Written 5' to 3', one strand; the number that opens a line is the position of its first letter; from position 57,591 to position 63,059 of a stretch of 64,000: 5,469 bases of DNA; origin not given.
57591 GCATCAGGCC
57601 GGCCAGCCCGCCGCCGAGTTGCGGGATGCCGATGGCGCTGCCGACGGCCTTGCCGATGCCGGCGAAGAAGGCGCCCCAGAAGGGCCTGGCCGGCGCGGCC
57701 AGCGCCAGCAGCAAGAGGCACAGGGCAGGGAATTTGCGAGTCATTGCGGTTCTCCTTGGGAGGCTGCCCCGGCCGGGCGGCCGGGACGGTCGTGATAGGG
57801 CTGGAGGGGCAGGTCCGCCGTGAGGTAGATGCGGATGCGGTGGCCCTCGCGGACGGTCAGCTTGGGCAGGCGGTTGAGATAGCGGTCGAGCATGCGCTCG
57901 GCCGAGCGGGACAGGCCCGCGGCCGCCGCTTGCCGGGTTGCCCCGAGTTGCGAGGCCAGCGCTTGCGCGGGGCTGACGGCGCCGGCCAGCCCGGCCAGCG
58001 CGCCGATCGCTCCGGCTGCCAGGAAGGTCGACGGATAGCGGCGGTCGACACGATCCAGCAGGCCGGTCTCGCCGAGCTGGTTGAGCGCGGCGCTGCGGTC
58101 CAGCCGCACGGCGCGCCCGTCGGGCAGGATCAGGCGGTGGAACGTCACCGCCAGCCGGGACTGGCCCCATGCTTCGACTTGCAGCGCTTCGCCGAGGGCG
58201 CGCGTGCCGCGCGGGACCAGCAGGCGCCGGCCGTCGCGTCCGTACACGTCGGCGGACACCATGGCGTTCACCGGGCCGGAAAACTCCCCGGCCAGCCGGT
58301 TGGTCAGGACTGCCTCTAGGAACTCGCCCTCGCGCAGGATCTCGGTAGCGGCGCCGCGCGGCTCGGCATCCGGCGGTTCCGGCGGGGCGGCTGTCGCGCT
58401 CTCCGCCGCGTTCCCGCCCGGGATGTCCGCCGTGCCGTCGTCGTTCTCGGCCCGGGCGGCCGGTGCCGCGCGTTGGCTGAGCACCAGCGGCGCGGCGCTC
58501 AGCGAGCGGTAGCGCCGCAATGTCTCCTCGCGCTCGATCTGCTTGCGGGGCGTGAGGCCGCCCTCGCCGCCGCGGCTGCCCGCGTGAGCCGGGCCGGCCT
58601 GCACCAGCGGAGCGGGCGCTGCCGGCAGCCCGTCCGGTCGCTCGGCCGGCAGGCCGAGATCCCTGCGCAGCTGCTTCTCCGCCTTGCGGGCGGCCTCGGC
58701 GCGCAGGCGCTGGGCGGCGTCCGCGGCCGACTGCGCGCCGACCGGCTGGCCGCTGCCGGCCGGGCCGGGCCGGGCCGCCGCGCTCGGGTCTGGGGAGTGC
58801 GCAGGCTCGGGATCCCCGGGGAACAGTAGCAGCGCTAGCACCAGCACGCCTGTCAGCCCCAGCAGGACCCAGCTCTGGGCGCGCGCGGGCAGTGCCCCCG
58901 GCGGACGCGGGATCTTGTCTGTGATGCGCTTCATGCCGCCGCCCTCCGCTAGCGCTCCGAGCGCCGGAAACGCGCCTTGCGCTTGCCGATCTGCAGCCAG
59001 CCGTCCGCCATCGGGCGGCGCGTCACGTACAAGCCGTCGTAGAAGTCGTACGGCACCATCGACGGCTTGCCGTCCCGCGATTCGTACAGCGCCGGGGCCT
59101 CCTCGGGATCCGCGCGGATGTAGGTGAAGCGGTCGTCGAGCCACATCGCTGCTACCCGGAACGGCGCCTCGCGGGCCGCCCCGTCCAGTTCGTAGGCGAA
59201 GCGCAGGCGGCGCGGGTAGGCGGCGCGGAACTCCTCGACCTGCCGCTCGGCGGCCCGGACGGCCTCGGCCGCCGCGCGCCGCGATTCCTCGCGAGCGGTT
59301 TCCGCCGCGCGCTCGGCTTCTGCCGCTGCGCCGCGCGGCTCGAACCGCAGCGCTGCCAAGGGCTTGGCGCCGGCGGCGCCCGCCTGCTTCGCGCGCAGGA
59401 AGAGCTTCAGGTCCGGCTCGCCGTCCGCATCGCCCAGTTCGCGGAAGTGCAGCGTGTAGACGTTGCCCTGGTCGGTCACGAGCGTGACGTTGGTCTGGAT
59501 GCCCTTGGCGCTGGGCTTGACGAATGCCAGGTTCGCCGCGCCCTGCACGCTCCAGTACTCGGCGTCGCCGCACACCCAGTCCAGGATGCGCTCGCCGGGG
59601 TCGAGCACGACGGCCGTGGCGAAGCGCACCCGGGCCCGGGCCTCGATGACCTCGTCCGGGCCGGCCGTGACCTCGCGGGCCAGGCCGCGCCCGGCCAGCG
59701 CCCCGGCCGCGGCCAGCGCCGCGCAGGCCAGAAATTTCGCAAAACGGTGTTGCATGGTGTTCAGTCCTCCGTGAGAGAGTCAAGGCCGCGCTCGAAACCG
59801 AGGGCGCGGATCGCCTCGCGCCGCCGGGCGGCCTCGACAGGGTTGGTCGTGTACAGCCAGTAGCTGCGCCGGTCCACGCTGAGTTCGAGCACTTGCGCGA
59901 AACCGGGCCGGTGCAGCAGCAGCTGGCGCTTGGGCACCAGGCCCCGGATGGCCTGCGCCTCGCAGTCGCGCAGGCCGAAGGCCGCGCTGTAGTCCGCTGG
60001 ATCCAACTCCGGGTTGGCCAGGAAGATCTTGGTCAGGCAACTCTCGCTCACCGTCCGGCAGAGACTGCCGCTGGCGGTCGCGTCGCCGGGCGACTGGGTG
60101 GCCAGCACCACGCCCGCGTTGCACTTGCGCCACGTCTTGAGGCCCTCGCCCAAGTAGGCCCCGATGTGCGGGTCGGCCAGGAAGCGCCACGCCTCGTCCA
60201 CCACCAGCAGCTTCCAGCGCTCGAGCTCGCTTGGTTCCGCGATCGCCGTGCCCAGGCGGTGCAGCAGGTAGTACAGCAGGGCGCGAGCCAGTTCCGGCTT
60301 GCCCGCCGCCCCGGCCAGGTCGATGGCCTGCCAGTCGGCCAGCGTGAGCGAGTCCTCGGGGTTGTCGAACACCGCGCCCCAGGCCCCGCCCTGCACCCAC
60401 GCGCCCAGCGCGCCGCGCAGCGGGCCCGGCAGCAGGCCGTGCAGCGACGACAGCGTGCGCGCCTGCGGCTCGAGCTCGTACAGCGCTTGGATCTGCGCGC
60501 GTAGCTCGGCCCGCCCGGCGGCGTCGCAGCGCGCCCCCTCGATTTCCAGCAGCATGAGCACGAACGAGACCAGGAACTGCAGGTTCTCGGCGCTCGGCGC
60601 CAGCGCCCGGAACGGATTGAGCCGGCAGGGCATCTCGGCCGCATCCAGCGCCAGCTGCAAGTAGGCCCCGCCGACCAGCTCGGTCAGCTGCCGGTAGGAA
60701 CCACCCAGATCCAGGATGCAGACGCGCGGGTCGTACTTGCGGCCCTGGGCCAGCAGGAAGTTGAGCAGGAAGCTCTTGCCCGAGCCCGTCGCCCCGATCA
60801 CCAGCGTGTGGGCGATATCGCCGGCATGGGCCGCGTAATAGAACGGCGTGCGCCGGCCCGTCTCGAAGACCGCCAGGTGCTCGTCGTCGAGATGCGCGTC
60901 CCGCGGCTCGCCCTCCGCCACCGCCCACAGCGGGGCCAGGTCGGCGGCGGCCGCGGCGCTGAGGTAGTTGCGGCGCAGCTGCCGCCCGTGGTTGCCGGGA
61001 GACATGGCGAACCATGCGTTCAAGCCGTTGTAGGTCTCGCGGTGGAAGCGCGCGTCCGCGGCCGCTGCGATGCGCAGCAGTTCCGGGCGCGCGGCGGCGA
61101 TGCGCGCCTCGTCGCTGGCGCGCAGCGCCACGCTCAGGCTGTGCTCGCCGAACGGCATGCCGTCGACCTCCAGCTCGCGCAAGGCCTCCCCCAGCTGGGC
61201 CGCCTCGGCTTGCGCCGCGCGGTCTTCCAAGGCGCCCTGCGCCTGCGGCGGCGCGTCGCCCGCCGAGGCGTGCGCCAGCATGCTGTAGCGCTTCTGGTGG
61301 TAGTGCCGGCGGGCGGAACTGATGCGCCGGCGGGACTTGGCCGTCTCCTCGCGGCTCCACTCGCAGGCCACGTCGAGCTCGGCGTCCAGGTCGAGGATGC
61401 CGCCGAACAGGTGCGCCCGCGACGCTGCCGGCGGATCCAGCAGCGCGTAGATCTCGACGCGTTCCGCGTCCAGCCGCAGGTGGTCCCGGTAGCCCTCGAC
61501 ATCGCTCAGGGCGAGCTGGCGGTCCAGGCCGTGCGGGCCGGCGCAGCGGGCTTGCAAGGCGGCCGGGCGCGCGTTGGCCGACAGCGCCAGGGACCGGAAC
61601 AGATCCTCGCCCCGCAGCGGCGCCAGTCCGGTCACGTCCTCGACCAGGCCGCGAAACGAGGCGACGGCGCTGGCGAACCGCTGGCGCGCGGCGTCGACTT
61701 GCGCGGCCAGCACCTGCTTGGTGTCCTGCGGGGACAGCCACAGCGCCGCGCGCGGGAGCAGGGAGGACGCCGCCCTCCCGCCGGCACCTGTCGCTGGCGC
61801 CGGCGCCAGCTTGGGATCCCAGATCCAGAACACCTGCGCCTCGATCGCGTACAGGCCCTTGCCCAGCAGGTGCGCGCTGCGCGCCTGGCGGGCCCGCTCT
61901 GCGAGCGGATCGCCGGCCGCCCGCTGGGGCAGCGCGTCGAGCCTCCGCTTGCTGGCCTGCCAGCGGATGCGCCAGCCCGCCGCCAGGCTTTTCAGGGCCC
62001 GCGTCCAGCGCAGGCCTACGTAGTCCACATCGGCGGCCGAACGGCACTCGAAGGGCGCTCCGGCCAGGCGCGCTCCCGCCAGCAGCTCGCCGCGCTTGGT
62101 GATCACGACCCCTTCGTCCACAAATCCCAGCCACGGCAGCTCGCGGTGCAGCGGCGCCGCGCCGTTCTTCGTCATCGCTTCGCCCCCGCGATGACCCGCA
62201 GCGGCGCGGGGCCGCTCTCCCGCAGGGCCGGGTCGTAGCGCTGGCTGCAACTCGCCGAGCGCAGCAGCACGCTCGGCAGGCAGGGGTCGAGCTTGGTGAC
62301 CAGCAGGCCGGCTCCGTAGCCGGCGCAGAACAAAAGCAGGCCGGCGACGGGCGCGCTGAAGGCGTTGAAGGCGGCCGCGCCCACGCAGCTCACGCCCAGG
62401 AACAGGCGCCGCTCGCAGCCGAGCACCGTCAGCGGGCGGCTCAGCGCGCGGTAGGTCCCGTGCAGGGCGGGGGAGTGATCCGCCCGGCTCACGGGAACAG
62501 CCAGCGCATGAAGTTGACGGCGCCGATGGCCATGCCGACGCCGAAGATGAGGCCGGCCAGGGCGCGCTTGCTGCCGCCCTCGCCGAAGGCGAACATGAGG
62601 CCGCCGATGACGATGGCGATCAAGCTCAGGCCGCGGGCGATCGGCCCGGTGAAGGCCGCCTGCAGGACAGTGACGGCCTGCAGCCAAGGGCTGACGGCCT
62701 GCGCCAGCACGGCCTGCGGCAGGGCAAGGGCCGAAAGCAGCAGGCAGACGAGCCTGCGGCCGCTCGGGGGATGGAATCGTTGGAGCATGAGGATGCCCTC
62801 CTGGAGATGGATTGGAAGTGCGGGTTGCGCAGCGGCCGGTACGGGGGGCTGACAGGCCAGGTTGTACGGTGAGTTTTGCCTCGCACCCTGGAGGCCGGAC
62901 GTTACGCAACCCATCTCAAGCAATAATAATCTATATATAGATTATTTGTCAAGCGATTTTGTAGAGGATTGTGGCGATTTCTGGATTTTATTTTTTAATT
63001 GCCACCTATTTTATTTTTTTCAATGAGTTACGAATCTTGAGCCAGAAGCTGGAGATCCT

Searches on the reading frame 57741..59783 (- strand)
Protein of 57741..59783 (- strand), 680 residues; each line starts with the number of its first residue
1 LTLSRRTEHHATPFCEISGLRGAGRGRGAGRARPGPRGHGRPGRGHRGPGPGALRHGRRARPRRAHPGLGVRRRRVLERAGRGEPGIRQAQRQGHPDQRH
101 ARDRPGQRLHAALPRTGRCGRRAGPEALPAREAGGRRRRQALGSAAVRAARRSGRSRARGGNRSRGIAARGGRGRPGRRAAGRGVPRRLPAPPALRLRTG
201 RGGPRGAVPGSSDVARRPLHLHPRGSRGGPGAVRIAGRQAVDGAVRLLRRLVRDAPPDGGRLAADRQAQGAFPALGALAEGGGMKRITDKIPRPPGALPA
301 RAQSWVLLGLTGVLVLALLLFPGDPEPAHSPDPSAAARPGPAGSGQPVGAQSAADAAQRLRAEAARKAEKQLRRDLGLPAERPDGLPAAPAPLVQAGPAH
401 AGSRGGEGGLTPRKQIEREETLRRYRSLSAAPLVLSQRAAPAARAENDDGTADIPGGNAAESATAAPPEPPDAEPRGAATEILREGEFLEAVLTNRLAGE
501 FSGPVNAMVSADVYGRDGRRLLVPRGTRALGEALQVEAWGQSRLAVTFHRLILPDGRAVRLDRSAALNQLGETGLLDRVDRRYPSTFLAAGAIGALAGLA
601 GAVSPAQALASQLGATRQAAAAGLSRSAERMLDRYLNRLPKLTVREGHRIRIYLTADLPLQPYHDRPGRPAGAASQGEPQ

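Call 8: search_protein_families(library=pfam, proteins=[window:57741-59783:-], max_evalue=0.001)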
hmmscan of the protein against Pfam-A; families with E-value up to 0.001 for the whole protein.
window:57741-59783:- (680 aa): 1 family
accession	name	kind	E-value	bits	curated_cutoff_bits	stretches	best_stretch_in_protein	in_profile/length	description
PF03743.19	TrbI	-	2e-36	126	35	1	483-658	2-186/188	Bacterial conjugation TrbI-like protein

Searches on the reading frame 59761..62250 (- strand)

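Call 8: search_protein_families(library=pfam, proteins=[window:59761-62250:-], max_evalue=0.001)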
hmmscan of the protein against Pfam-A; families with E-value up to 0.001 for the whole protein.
window:59761-62250:- (829 aa): 6 families
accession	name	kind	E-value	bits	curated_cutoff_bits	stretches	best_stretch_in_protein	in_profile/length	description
PF19044.6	P-loop_TraG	-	2.3e-17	63.2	25.8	1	482-592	32-142/413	TraG P-loop domain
PF10412.15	TrwB_AAD_bind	-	3.4e-07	29.9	20.5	1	480-519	16-55/387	Type IV secretion-system coupling protein DNA-binding domain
PF12846.13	AAA_10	-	3.9e-06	26.6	27.5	0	480-566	22-112/362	AAA-like domain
PF01580.24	FtsK_SpoIIIE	-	1.9e-05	24.6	24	1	442-500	3-60/221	FtsK/SpoIIIE family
PF01935.23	DUF87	-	0.00024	21.7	23.2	1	481-523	25-68/220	Helicase HerA, central domain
PF03135.19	CagE_TrbE_VirB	-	0.00072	20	21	0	346-421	124-199/204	CagE, TrbE, VirB family, component of type IV transporter system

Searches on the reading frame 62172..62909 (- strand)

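Call 8: search_protein_families(library=pfam, proteins=[window:62172-62909:-], max_evalue=0.001)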
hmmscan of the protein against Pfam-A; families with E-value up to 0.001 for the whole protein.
window:62172-62909:- (245 aa): 1 family
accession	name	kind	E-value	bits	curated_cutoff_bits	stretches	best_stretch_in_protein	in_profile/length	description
PF05101.18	VirB3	-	0.00038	21.2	23.9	1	153-216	6-68/84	Type IV secretory pathway, VirB3-like protein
